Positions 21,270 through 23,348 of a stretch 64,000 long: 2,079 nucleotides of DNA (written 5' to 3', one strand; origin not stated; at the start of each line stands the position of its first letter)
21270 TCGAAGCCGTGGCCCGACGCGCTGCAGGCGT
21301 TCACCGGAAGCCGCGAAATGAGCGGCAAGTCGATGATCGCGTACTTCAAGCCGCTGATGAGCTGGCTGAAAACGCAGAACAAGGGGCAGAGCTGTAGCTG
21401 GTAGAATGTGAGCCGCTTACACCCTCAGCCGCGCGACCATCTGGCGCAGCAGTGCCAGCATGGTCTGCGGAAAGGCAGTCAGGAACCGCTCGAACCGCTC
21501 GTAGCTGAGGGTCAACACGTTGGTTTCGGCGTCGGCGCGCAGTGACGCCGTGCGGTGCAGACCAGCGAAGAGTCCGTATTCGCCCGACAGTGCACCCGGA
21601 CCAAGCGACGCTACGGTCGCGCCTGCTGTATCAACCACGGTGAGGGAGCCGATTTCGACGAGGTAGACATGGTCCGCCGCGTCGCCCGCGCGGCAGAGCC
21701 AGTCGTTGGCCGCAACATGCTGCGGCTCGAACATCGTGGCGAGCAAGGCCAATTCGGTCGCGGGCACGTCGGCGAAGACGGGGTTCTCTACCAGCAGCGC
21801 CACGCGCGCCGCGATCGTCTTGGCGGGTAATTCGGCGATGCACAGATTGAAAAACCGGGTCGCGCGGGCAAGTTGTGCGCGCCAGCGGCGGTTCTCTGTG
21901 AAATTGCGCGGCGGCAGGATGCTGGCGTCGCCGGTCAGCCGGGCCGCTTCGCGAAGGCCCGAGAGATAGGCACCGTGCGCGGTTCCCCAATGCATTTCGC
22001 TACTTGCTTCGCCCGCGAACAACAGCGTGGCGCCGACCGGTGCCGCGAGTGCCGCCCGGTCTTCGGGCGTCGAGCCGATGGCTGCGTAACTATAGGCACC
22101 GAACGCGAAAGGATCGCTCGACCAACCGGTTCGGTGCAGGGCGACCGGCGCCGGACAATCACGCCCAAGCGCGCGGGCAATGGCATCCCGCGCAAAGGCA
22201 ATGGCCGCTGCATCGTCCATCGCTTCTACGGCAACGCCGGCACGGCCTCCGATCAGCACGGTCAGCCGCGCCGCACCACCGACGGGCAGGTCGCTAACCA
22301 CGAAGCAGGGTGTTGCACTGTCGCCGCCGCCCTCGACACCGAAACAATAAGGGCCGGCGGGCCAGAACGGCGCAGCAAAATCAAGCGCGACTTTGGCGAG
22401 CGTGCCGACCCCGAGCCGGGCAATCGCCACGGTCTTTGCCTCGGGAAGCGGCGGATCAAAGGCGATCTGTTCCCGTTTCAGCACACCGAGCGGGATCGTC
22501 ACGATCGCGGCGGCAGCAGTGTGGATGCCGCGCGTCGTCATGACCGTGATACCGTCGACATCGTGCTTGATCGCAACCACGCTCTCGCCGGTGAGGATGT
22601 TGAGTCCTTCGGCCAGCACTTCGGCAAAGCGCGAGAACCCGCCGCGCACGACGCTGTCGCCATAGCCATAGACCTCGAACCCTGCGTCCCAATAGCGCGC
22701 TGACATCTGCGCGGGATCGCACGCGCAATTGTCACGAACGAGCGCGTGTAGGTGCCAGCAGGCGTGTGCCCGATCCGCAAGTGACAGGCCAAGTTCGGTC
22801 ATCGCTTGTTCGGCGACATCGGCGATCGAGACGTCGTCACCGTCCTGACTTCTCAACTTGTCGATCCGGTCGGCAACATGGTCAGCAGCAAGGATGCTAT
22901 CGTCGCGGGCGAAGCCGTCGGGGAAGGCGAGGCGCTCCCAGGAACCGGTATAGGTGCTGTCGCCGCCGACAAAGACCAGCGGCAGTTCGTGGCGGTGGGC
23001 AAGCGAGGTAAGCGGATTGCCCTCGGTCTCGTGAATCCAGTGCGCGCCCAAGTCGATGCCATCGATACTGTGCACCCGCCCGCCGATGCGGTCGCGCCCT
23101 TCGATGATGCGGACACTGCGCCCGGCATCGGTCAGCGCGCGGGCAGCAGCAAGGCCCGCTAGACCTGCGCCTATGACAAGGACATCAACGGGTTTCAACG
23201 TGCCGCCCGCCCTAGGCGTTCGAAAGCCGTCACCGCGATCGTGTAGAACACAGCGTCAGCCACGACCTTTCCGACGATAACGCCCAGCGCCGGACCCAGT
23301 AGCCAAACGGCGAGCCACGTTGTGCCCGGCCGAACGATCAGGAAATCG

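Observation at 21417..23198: Flavin amine oxidase fused to an intact cyclic-nucleotide-binding domain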

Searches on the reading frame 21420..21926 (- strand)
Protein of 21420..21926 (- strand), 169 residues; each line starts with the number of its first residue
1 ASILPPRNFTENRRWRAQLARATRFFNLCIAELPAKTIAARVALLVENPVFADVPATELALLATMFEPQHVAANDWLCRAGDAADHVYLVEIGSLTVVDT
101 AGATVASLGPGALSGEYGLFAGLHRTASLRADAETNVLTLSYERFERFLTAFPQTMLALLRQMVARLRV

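Call 40: search_solved_structures(query=window:21420-21905:-, max_evalue=0.01, show_alignments=4)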
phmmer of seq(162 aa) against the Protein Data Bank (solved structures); distinct sequences matched with E-value up to 0.01: 140 (the best 60 are shown).
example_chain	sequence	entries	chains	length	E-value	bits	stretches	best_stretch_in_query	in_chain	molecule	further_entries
3of1_A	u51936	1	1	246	3.2e-11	46.8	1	37-143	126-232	cAMP-dependent protein kinase regulatory subunit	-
9ya0_MA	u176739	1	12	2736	2.7e-10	43.9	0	22-149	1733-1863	PCR12, TGME49_219070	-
5d1i_A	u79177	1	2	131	6.5e-10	42.6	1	44-147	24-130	Cyclic nucleotide-binding protein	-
4z07_A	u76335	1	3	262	2.5e-09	40.7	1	39-138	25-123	cGMP-dependent protein kinase 1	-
2pqq_A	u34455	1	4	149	2.5e-09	40.7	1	38-161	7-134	Putative transcriptional regulator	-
7ssb_A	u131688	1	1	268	3.3e-09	40.3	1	39-139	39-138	cGMP-dependent protein kinase 1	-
1ne4_A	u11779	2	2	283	4e-09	40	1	28-143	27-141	cAMP-dependent protein kinase type I-alpha regulatory chain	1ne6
4din_B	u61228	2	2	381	4.2e-09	40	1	28-144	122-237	cAMP-dependent protein kinase type I-beta regulatory subunit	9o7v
1rgs_A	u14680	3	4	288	4.2e-09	40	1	28-143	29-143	CAMP DEPENDENT PROTEIN KINASE | cAMP-dependent protein kinase type I-alpha regulatory chain | cAMP-dependent protein kinase type I-alpha regulatory subunit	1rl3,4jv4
5jr7_B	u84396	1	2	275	5e-09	39.7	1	28-143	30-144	cAMP-dependent protein kinase type I-alpha regulatory subunit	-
4mx3_A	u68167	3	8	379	6e-09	39.5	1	28-143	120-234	cAMP-dependent protein kinase type I-alpha regulatory subunit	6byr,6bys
6no7_B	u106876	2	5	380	6e-09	39.5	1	28-143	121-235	cAMP-dependent protein kinase type I-alpha regulatory subunit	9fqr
3shr_A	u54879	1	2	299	6.1e-09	39.5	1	39-138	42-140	cGMP-dependent protein kinase 1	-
9edc_B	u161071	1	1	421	8.7e-09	39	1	28-143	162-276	cAMP-dependent protein kinase type I-alpha regulatory subunit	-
4x6r_B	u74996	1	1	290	1.1e-08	38.6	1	28-143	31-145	cAMP-dependent protein kinase type I-alpha regulatory subunit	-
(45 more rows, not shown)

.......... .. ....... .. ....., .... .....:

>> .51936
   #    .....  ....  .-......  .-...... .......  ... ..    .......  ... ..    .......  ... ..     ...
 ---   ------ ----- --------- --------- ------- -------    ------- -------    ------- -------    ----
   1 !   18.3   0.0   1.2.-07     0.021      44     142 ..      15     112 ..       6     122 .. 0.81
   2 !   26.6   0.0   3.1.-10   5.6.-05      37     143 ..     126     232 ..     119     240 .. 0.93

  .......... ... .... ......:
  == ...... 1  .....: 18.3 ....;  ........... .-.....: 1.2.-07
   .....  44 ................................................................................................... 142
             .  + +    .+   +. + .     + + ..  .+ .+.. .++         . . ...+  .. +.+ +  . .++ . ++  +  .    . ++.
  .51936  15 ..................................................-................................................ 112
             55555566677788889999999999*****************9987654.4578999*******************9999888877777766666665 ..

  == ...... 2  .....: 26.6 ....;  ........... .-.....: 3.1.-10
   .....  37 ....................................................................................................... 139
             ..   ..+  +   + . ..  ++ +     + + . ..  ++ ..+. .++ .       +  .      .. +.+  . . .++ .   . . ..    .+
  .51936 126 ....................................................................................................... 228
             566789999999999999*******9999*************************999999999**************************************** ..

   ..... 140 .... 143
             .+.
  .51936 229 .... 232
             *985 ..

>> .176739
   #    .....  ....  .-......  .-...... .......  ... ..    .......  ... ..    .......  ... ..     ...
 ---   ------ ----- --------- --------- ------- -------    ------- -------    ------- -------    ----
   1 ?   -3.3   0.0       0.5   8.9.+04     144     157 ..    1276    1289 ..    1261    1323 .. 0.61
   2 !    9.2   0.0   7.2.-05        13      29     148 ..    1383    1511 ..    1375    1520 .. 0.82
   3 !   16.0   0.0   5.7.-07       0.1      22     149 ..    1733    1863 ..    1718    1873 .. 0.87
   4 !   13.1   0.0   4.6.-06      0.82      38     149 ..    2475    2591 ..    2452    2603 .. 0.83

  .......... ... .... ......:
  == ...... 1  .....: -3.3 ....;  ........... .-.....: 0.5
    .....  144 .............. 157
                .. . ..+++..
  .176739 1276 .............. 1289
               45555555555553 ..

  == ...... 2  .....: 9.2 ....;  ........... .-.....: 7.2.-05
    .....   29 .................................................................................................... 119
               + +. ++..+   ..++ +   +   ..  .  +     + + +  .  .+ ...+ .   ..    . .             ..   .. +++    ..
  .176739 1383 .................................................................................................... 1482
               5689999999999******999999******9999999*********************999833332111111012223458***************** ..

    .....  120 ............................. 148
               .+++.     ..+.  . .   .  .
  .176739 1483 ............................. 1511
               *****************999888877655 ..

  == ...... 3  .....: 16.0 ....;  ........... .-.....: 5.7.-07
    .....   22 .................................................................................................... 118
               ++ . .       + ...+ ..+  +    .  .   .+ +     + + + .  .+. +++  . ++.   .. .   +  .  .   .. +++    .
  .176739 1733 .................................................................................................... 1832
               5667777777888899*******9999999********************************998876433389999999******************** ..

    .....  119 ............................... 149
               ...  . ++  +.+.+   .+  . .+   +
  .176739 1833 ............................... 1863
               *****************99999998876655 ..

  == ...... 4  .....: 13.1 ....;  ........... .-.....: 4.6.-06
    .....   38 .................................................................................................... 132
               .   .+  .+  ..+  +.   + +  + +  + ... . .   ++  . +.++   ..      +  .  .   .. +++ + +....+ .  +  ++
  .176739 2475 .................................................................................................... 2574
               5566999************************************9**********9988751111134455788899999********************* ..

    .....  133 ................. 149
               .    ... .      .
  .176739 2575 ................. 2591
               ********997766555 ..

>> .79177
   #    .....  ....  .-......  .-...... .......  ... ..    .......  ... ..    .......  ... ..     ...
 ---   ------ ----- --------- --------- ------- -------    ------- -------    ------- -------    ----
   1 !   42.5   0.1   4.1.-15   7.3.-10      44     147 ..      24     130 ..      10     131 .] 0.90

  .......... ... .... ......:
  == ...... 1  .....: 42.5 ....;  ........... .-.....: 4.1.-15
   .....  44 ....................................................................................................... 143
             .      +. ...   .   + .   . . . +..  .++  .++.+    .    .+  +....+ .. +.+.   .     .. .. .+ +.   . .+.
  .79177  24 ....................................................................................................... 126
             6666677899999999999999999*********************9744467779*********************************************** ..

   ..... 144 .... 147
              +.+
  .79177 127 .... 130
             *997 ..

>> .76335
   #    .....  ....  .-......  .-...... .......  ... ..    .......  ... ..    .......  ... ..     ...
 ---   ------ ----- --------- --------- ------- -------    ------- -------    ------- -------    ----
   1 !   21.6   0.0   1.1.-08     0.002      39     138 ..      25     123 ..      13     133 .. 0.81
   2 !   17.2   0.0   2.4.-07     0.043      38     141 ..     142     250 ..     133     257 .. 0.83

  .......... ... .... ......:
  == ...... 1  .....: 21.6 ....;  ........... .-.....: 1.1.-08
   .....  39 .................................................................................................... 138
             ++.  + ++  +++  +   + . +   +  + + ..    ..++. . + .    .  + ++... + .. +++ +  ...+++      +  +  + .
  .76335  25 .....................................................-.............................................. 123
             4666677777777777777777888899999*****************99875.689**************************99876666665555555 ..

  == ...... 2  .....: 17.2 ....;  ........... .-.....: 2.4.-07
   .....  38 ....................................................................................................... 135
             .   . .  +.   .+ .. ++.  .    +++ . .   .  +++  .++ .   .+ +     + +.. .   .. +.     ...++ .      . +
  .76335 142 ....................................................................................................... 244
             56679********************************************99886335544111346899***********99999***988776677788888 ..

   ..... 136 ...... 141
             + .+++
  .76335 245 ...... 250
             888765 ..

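Call 79: search_protein_representatives(protein=window:21420-21926:-)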
Query: 169 residues. Proteins with E-value up to 0.001 (for the whole library): 11880; up to 1e-10: 1020; up to 1e-30: 26. The best 150 are listed.
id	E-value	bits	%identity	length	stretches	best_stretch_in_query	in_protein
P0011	4.5e-56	205.5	62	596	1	2-167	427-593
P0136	2.3e-52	193.5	29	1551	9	25-149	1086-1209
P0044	3.0e-41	157.4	51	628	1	2-167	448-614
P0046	4.4e-41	156.9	52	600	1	1-167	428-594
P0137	1.5e-39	151.9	31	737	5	39-156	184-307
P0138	6.8e-39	149.8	50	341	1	3-167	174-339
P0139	2.5e-38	147.9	31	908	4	39-167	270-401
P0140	5.2e-38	146.9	50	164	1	4-165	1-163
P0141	4.2e-37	144.0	29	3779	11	57-150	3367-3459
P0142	5.7e-37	143.5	31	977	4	40-167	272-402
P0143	2.7e-36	141.3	26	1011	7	48-156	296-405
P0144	1.4e-35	139.0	28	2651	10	40-149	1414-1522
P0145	2.3e-34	135.1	47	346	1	2-166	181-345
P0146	4.2e-34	134.2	44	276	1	2-168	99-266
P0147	4.5e-34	134.1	32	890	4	45-167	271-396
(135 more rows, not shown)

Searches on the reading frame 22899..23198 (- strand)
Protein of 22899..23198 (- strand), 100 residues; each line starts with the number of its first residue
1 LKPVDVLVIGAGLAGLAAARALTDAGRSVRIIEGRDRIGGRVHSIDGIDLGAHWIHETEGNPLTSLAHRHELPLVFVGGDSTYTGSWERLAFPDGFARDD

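Call 42: search_solved_structures(query=window:22899-23198:-, max_evalue=0.001, show_alignments=5)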
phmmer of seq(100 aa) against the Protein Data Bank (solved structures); distinct sequences matched with E-value up to 0.001: 137 (the best 60 are shown).
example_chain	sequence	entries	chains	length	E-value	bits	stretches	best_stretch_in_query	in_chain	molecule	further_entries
8p84_A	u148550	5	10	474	1.2e-12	51.3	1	3-59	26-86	Monoamine oxidase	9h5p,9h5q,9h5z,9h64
7oxl_A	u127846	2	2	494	1.1e-11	48.2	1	6-72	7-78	Spermine oxidase,Spermine oxidase,Spermine oxidase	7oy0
2yg6_A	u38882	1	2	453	5.5e-11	46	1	5-67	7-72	PUTRESCINE OXIDASE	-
2yg3_A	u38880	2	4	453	2.5e-10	43.8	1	5-67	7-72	PUTRESCINE OXIDASE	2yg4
2yg5_A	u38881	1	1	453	2.7e-10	43.7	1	5-67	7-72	PUTRESCINE OXIDASE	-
2yg7_A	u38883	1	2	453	2.7e-10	43.7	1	5-67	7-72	PUTRESCINE OXIDASE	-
7u6l_A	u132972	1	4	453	1.1e-09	41.8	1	4-69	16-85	Amine oxidase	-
3rha_A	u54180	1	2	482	1.2e-09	41.7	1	5-66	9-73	Putrescine oxidase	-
7e7h_A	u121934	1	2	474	1.3e-09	41.6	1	4-69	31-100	Amino_oxidase domain-containing protein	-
4i58_A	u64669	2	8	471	2.2e-09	40.8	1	4-90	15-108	Cyclohexylamine Oxidase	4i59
2z5y_A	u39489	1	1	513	2.7e-09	40.5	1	4-60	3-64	Amine oxidase [flavin-containing] A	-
2z5x_A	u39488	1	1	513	2.7e-09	40.5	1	4-60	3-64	Amine oxidase [flavin-containing] A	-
2bxr_A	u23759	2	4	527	2.8e-09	40.5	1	4-60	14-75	AMINE OXIDASE [FLAVIN-CONTAINING] A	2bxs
8een_B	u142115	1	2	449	2.9e-09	40.4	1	6-67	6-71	Amine oxidase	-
8eej_B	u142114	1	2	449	3e-09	40.4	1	6-67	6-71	Amine oxidase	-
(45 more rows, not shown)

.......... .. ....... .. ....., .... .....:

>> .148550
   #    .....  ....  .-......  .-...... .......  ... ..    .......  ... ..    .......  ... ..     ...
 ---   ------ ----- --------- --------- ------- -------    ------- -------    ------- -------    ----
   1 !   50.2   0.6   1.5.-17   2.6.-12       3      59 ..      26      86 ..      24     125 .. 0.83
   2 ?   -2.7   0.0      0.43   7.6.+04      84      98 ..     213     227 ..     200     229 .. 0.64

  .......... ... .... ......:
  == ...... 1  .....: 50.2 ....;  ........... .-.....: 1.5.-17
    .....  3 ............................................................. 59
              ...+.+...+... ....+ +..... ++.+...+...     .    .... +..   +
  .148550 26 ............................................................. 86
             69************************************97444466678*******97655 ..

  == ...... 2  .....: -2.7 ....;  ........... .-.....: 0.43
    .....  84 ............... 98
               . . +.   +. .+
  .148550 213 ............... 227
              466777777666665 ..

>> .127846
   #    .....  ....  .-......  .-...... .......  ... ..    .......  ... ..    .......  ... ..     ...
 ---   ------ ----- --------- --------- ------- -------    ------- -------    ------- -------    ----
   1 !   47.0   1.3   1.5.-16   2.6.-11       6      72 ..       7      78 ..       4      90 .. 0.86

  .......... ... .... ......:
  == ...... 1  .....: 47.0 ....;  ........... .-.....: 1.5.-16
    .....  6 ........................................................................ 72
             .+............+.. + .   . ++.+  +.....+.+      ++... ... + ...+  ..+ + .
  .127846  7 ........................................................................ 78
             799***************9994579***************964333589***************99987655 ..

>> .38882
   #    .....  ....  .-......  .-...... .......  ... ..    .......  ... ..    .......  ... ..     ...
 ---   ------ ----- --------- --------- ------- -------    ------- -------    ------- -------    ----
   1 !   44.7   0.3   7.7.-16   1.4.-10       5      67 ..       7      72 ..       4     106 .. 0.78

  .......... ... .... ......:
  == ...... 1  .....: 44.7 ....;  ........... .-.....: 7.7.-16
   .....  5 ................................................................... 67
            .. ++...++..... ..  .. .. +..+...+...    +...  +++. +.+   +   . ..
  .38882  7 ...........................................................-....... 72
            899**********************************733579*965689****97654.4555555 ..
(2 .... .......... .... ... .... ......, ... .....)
